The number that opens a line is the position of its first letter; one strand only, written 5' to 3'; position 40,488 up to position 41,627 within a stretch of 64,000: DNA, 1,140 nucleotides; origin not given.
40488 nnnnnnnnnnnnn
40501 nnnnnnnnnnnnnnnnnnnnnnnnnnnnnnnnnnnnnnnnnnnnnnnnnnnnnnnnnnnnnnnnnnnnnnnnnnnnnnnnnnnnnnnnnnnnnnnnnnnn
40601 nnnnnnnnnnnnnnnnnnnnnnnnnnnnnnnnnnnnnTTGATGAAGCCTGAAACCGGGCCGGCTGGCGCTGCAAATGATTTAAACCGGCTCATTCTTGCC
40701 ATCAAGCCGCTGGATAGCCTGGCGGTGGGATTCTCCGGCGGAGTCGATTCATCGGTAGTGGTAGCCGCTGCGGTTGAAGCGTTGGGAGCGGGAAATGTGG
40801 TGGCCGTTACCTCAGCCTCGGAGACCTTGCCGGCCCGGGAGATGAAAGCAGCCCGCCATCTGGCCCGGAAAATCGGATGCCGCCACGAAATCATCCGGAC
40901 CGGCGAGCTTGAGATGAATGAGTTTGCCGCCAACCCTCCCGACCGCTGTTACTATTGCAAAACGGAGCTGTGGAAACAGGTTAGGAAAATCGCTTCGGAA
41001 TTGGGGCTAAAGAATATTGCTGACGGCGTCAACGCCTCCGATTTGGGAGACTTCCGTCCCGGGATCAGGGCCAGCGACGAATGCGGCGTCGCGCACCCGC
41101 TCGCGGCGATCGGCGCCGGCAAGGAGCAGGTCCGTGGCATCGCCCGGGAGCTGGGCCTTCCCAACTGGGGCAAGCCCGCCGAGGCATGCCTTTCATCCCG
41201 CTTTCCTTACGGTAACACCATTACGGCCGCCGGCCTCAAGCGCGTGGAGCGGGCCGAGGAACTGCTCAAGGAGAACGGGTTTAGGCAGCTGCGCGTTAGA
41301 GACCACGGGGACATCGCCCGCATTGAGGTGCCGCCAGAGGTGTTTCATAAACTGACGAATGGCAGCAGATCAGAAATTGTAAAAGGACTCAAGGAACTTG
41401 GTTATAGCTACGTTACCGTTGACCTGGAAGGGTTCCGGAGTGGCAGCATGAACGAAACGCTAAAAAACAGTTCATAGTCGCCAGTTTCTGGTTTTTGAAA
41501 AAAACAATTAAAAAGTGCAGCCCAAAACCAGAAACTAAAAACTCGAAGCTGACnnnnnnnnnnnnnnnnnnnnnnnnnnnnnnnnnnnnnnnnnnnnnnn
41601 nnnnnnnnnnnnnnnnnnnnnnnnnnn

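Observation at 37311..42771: Rrf2-regulated cysteine island combining cysK, cysE and a complete sulfur-carrier-protein route (tusA, thiS-like, moeB, JAMM) plus a LarE-like PP-loop ATPase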

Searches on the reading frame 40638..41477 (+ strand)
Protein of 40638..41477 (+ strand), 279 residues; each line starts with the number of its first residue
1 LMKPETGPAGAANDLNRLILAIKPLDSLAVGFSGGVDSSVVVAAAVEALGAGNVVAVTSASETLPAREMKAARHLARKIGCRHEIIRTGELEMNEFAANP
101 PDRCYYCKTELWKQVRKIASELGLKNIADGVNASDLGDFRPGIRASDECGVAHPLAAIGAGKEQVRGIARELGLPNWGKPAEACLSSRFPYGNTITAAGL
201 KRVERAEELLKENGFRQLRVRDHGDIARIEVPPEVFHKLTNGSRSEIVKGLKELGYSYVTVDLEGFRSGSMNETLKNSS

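Call 3: search_protein_families(library=pfam, proteins=[window:40638-41477:+], max_evalue=0.01)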
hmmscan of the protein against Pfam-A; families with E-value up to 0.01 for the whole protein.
window:40638-41477:+ (279 aa): 5 families
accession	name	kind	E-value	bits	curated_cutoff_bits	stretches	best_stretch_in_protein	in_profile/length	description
PF02540.23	NAD_synthase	-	4.1e-09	36.3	21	1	26-87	19-80/242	NAD synthase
PF00733.27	Asn_synthase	-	2.6e-06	27.8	21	1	29-90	21-81/354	Asparagine synthase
PF06508.19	QueC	-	0.00012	22.1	22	1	30-89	4-61/210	Queuosine biosynthesis protein QueC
PF00764.25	Arginosuc_synth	-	0.0027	18.2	27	1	30-86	4-58/162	Arginosuccinate synthase N-terminal HUP domain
PF03054.22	tRNA_Me_trans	-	0.007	16.5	20.6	0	28-58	3-31/202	tRNA methyl transferase HUP domain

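Call 4: search_protein_families(library=ncbifam, proteins=[window:40638-41477:+], max_evalue=0.01)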
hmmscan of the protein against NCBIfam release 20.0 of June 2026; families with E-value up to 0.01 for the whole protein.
window:40638-41477:+ (279 aa): 12 families
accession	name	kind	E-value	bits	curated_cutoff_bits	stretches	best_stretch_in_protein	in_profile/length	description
TIGR00268.2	TIGR00268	equivalog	4.6e-96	321.1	150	1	15-272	3-259/259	ATP-dependent sacrificial sulfur transferase LarE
NF010587.0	PRK13980.1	equivalog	3.9e-12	45.9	255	1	26-91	32-97/267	NAD+ synthase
NF010588.0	PRK13981.1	equivalog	3.9e-10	38.7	479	1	28-90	288-350/546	NAD+ synthase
TIGR00552.1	nadE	equivalog_domain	7.4e-08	31.9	63.65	1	26-91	23-89/251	NAD(+) synthase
NF002048.0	PRK00876.1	subfamily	2.8e-07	29.7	313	1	28-84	40-96/330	NAD(+) synthase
TIGR00364.1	TIGR00364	equivalog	1.1e-05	25.1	150.3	1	30-88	3-59/201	7-cyano-7-deazaguanine synthase QueC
NF001138.1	PRK00143.1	equivalog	8.3e-05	21.7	284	1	29-88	3-68/345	tRNA 2-thiouridine(34) synthase MnmA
TIGR01536.1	asn_synth_AEB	equivalog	0.00027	20.1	267.1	1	28-86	255-313/517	asparagine synthase (glutamine-hydrolyzing)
NF010392.0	PRK13820.1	equivalog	0.00065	18.8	512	1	28-90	5-66/395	argininosuccinate synthase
NF011259.0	PRK14665.1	equivalog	0.0031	16.5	364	1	29-130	9-120/360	tRNA 2-thiouridine(34) synthase MnmA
TIGR03573.1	WbuX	subfamily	0.0033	16.9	203.2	1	13-139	44-178/344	N-acetyl sugar amidotransferase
TIGR00420.1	trmU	equivalog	0.0072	15.2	236.95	0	28-125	3-65/351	tRNA 2-thiouridine(34) synthase MnmA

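Call 8: find_homologous_proteins(query=window:40638-41477:+, max_evalue=1e-10)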
Query window:40638-41477:+ (279 aa): 6097 proteins with E <= 1e-10 among 8000 candidates; the best 120 are listed.
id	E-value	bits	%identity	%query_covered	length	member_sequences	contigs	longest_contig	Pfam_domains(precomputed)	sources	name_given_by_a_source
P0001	7.6e-180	614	100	100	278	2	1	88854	PF00733.28,PF02540.24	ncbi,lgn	-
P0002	2.4e-167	573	94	99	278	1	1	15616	PF00733.28,PF02540.24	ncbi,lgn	-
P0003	6.3e-167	572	93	99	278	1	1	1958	PF00733.28,PF02540.24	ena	-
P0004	3.8e-164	563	92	99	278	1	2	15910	PF02540.24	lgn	-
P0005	1.7e-161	554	91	99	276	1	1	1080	PF00733.28,PF06508.20,PF02540.24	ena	-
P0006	9.8e-110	385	67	95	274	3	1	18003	PF02540.24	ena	-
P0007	1.3e-108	381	64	97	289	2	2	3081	PF00733.28,PF06508.20,PF02540.24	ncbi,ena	-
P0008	1.2e-106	374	65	97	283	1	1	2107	PF02540.24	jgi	jgi:uncharacterized protein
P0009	1.6e-106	374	65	96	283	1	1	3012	PF02540.24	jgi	jgi:uncharacterized protein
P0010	7.4e-106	372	66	94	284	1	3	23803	PF02540.24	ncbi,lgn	-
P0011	8.1e-105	368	67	94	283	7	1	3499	PF00733.28,PF06508.20,PF02540.24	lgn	-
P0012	1.1e-104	368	66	94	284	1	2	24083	PF00733.28,PF06508.20,PF02540.24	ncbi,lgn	-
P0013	1.6e-104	367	66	94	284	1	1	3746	PF02540.24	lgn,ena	-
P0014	1.9e-104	367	67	94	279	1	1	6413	PF02540.24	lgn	-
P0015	4.4e-104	366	67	90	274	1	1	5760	PF00733.28,PF06508.20,PF02540.24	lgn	-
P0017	7.5e-104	365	63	95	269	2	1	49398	PF06508.20,PF02540.24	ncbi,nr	ncbi:MAG: ATP-dependent sacrificial sulfur transferase LarE [Gaiellales bacterium]|nr:MAG: ATP-depen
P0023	8.2e-103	362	64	98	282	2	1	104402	PF02540.24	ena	-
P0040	1.7e-100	354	61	97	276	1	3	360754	PF00733.28,PF06508.20,PF02540.24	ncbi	ncbi:MAG: ATP-dependent sacrificial sulfur transferase LarE [Thermoleophilia bacterium]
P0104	3.4e-83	298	58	90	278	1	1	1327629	PF00733.28,PF02540.24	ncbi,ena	-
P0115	1.4e-81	292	54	99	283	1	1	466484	PF00733.28,PF06508.20,PF02540.24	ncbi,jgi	-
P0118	1.6e-81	292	55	96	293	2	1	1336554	PF00733.28,PF06508.20,PF02540.24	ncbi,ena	-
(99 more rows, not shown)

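Call 10: find_encoding_contigs(protein=P0001, flank=10000, max_places=3)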
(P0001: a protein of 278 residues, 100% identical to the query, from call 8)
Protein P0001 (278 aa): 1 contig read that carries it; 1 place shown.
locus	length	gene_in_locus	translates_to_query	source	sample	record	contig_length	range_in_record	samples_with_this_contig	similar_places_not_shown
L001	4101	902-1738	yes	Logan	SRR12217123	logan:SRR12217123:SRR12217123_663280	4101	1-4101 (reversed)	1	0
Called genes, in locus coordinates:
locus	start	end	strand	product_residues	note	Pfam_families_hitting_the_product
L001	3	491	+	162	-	?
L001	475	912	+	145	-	PF14464:Prok-JAB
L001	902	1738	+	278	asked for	PF02540:NAD_synthase, PF00733:Asn_synthase (weak)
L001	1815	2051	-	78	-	PF09383:NIL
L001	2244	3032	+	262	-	PF06426:SATase_N (weak), PF25087:GMPPB_C (faint), PF00132:Hexapep (weak)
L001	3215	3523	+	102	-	PF02680:DUF211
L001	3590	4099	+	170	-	?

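Call 11: find_related_loci(query=window:40638-41477:+, collection=genome_contigs, flank=10000)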
Query window:40638-41477:+ (279 aa) in genome_contigs; peptide patterns used: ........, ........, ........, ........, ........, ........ (x = any residue, [..] = any of these).
427 stretches matched a pattern; 20 encode a relative of the query (tblastn E <= 1e-3); 20 distinct loci.
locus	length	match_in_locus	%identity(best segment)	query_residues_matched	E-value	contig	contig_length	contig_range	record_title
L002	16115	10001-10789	66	15-276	4e-107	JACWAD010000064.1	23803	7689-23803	MAG: Thermoleophilia bacterium isolate B_ACT_02 k141_119352, whole genome shotgun sequence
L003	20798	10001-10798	47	9-275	7e-75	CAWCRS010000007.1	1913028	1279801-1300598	MAG: uncultured Gemmatimonadales bacterium isolate MFD04944.bin.1.316 genome assembly, contig: contig_48043, whole genom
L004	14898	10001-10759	44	22-275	3e-66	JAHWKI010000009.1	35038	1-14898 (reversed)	MAG: Gemmatimonadetes bacterium isolate 0813_bin10 NODE_295_length_35038_cov_10.377097, whole genome shotgun sequence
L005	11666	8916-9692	44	16-275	4e-66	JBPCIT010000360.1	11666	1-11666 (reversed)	MAG: Longimicrobiaceae bacterium isolate TH_ant_mag_7 S1Ck127_2961891_flag_0_multi_8.0000_len_11666, whole genome shotgu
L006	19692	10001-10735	46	30-272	2e-65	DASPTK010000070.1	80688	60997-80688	MAG TPA_asm: Gemmatimonadaceae bacterium isolate SMAG_U12275 k141_1488246, whole genome shotgun sequence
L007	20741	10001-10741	45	28-272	1e-65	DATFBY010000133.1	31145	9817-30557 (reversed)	MAG TPA_asm: Gemmatimonadaceae bacterium isolate SMAG_U8540 k141_253202, whole genome shotgun sequence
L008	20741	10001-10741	45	28-272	4e-65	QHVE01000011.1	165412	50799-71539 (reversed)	MAG: Gemmatimonadetes bacterium isolate AG11 14_0903_02_30cm_scaffold_237_curated, whole genome shotgun sequence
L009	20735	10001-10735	44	30-272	7e-64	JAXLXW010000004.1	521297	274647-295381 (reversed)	MAG: Gemmatimonadaceae bacterium isolate STL-GEM2 C1.234.fa-4, whole genome shotgun sequence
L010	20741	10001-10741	43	28-272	4e-63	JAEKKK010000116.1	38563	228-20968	MAG: Gemmatimonadetes bacterium isolate SH_69_11 SH_S37_scaffold_370, whole genome shotgun sequence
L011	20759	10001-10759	43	22-275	9e-63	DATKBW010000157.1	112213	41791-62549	MAG TPA_asm: Longimicrobiales bacterium isolate SMAG_U14430 k141_649348, whole genome shotgun sequence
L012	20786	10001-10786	40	18-277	2e-62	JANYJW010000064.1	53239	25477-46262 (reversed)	MAG: Gemmatimonas sp. isolate GL140_4_metabinner_26 GL140_4_k141_1250827, whole genome shotgun sequence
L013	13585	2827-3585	42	27-277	3e-61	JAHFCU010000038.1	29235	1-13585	MAG: Gemmatimonadetes bacterium isolate nzgw229 NODE_2327_length_29236_cov_4.065602, whole genome shotgun sequence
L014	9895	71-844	40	17-272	9e-61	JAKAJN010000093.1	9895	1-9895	MAG: bacterium isolate WY3.bin98 NODE_12863_length_9895_cov_4.059582, whole genome shotgun sequence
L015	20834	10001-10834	40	1-272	3e-60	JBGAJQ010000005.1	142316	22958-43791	MAG: Gemmatimonadaceae bacterium isolate MAG_AAO_H10.4 AAOH10-4_opera_contig_627, whole genome shotgun sequence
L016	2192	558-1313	40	27-276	6e-59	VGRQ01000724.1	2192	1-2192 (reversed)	MAG: Deltaproteobacteria bacterium isolate M_DeepCast_65m_m2_104 M_DeepCast_65m_m2_104_Ga0194120_10084292, whole genome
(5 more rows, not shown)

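Call 18: find_encoding_contigs(protein=P0017, flank=10000, max_places=2)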
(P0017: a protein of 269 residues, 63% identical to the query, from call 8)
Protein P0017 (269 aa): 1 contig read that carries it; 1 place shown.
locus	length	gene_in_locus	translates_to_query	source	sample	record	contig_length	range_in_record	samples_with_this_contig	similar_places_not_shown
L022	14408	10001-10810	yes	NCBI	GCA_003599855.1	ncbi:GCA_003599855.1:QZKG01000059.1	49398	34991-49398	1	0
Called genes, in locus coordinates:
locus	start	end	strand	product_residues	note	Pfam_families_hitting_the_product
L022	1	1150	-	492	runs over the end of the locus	PF01225:Mur_ligase, PF08245:Mur_ligase_M, PF02875:Mur_ligase_C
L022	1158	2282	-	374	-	PF01594:AI-2E_transport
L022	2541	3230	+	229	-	PF01551:Peptidase_M23 (weak)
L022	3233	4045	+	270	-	PF01048:PNP_UDP_1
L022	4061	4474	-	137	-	-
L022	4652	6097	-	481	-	PF01139:RtcB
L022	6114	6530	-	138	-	PF01951:Archease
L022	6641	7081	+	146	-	PF02082:Rrf2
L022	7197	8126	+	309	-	PF00291:PALP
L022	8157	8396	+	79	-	PF01206:TusA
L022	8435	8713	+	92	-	PF02597:ThiS (weak)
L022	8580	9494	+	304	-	PF00899:ThiF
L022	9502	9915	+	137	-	PF14464:Prok-JAB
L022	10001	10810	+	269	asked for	PF02540:NAD_synthase, PF06508:QueC (weak)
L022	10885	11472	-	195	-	PF14333:DUF4389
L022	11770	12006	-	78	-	PF09383:NIL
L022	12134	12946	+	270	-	PF06426:SATase_N (weak), PF25087:GMPPB_C (faint), PF00132:Hexapep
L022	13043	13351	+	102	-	PF02680:DUF211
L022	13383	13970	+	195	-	PF01988:VIT1 (weak)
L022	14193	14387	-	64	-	-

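Call 19: find_encoding_contigs(protein=P0040, flank=10000, max_places=2)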
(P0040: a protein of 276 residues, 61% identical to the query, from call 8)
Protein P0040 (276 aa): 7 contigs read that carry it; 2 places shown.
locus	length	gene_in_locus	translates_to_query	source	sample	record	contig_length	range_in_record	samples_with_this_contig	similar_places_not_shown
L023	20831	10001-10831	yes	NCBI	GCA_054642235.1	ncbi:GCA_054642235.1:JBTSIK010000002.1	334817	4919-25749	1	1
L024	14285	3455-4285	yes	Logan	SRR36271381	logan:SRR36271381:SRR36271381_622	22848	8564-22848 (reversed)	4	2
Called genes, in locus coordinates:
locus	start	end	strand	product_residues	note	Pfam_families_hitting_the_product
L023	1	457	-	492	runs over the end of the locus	PF01225:Mur_ligase, PF08245:Mur_ligase_M, PF02875:Mur_ligase_C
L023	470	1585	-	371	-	PF01594:AI-2E_transport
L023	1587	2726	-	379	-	PF01594:AI-2E_transport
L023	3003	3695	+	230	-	PF01551:Peptidase_M23 (weak)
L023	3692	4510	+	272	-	PF01048:PNP_UDP_1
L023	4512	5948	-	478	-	PF01139:RtcB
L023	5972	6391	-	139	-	PF01951:Archease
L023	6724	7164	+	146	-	PF02082:Rrf2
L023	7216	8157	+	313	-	PF00291:PALP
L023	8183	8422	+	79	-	PF01206:TusA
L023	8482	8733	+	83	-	PF02597:ThiS (weak)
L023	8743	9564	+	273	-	PF00899:ThiF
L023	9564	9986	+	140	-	PF14464:Prok-JAB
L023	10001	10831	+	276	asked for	PF02540:NAD_synthase, PF00733:Asn_synthase (weak), PF06508:QueC (faint)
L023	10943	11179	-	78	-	PF09383:NIL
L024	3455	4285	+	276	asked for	PF02540:NAD_synthase, PF00733:Asn_synthase (weak), PF06508:QueC (faint)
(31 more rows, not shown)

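Call 20: find_encoding_contigs(protein=P0023, flank=10000, max_places=2)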
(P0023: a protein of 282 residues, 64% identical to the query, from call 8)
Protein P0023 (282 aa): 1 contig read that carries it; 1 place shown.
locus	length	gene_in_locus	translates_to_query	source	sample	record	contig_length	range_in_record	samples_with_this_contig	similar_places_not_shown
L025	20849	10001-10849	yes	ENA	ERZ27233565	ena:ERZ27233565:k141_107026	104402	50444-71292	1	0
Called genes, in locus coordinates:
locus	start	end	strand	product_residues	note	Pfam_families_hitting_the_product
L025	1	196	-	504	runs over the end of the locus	PF01225:Mur_ligase, PF08245:Mur_ligase_M, PF02875:Mur_ligase_C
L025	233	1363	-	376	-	PF01594:AI-2E_transport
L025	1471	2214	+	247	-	-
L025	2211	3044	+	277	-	PF01048:PNP_UDP_1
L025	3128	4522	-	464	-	-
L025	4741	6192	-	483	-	PF01139:RtcB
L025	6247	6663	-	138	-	PF01951:Archease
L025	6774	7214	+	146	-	PF02082:Rrf2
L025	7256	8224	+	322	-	PF00291:PALP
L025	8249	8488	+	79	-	PF01206:TusA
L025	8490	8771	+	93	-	PF02597:ThiS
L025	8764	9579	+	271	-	PF00899:ThiF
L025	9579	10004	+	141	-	PF14464:Prok-JAB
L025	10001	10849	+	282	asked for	PF02540:NAD_synthase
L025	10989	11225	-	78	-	PF09383:NIL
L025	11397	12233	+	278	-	PF25087:GMPPB_C (faint), PF00132:Hexapep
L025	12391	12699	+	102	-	PF02680:DUF211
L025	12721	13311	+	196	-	PF01988:VIT1 (faint)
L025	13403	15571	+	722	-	PF00580:UvrD-helicase, PF13245:AAA_19, PF13604:AAA_30 (faint), PF01443:Viral_helicase1 (faint), PF13361:UvrD_C, PF13538:UvrD_C_2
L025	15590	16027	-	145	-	PF01597:GCV_H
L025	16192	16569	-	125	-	PF13686:DrsE_2 (faint), PF02635:DsrE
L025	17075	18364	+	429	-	PF01964:ThiC_Rad_SAM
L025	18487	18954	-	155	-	PF02635:DsrE (weak), PF13686:DrsE_2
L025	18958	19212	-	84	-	PF01206:TusA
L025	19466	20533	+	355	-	PF13623:SurA_N_2, PF13624:SurA_N_3, PF09312:SurA_N, PF13616:Rotamase_3, PF13145:Rotamase_2, PF00639:Rotamase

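Call 21: find_encoding_contigs(protein=P0104, flank=10000, max_places=1)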
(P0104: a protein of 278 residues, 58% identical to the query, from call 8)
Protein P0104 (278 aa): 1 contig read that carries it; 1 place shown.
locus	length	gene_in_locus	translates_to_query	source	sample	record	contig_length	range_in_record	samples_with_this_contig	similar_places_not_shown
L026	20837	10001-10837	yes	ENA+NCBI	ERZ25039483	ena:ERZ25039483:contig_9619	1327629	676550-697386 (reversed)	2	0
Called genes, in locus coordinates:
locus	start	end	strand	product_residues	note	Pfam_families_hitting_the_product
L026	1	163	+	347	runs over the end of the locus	PF10150:RNase_E_G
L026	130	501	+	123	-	PF01938:TRAM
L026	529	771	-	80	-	-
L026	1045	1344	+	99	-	PF00829:Ribosomal_L21p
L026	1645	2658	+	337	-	PF01018:GTP1_OBG, PF01926:MMR_HSR1, PF02421:FeoB_N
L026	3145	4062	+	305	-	PF00696:AA_kinase, PF01472:PUA (weak)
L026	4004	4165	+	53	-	PF01472:PUA (weak)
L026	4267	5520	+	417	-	PF00171:Aldedh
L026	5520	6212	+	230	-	PF01467:CTP_transf_like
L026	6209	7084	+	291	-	-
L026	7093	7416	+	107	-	PF13399:LytR_C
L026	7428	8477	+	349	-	PF00899:ThiF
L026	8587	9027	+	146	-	PF02082:Rrf2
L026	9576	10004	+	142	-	PF00291:PALP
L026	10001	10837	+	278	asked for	PF00733:Asn_synthase, PF02540:NAD_synthase (weak)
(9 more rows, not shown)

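Call 22: find_encoding_contigs(protein=P0118, flank=10000, max_places=1)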
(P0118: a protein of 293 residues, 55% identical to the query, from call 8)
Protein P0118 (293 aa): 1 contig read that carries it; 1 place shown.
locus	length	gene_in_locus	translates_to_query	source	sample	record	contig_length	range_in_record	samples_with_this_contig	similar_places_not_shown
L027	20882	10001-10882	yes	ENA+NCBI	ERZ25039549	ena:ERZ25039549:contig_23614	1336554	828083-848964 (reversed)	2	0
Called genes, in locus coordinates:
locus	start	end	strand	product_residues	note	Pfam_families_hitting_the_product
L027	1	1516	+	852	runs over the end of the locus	PF19864:Radical_SAM_N2, PF04055:Radical_SAM, PF10105:DUF2344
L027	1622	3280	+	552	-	PF10150:RNase_E_G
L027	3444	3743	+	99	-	PF00829:Ribosomal_L21p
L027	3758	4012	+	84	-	PF01016:Ribosomal_L27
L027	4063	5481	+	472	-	PF01018:GTP1_OBG, PF01926:MMR_HSR1, PF02421:FeoB_N, PF09269:DUF1967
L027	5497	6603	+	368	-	PF00696:AA_kinase, PF01472:PUA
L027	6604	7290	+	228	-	PF01467:CTP_transf_like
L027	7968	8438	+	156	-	PF13399:LytR_C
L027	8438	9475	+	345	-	PF00899:ThiF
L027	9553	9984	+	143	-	PF02082:Rrf2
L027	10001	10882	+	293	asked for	PF00733:Asn_synthase, PF02540:NAD_synthase, PF06508:QueC (weak)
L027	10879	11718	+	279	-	PF25087:GMPPB_C (faint), PF00132:Hexapep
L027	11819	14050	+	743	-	PF00580:UvrD-helicase, PF01443:Viral_helicase1 (faint), PF13245:AAA_19, PF13604:AAA_30 (faint), PF13361:UvrD_C, PF13538:UvrD_C_2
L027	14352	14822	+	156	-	PF02381:MraZ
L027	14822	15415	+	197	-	PF01795:Methyltransf_5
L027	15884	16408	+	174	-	PF04977:DivIC (weak)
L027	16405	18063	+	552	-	PF03717:PBP_dimer, PF00905:Transpeptidase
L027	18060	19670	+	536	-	PF08245:Mur_ligase_M, PF02875:Mur_ligase_C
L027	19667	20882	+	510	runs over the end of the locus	PF01225:Mur_ligase (weak), PF08245:Mur_ligase_M, PF02875:Mur_ligase_C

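Call 23: find_encoding_contigs(protein=P0115, flank=10000, max_places=1)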
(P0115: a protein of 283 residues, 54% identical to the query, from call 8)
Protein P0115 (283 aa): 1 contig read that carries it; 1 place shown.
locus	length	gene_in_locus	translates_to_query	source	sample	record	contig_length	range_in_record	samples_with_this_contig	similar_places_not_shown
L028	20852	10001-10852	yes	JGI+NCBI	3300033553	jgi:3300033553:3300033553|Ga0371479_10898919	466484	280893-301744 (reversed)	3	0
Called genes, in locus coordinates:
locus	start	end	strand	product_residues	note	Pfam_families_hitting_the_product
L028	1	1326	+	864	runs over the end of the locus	PF19864:Radical_SAM_N2, PF04055:Radical_SAM, PF10105:DUF2344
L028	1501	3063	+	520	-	PF10150:RNase_E_G, PF20833:RNase_E_G_Thio (weak), PF01938:TRAM (weak)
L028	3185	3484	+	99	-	PF00829:Ribosomal_L21p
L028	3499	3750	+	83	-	PF01016:Ribosomal_L27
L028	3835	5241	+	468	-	PF01018:GTP1_OBG, PF01926:MMR_HSR1, PF02421:FeoB_N, PF09269:DUF1967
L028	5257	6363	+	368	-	PF00696:AA_kinase, PF01472:PUA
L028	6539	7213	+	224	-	PF01467:CTP_transf_like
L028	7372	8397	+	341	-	PF13399:LytR_C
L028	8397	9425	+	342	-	PF00899:ThiF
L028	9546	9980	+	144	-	PF02082:Rrf2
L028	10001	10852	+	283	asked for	PF02540:NAD_synthase, PF00733:Asn_synthase, PF06508:QueC (weak)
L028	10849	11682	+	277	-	PF00132:Hexapep (weak)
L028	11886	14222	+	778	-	PF00580:UvrD-helicase, PF01443:Viral_helicase1 (faint), PF13245:AAA_19, PF13604:AAA_30 (faint), PF13361:UvrD_C, PF13538:UvrD_C_2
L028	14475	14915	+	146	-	PF02381:MraZ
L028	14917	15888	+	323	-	PF01795:Methyltransf_5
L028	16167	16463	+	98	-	PF04977:DivIC (weak)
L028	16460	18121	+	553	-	PF03717:PBP_dimer, PF00905:Transpeptidase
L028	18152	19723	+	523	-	PF01225:Mur_ligase (weak), PF08245:Mur_ligase_M, PF02875:Mur_ligase_C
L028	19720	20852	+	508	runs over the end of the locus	PF01225:Mur_ligase, PF08245:Mur_ligase_M, PF02875:Mur_ligase_C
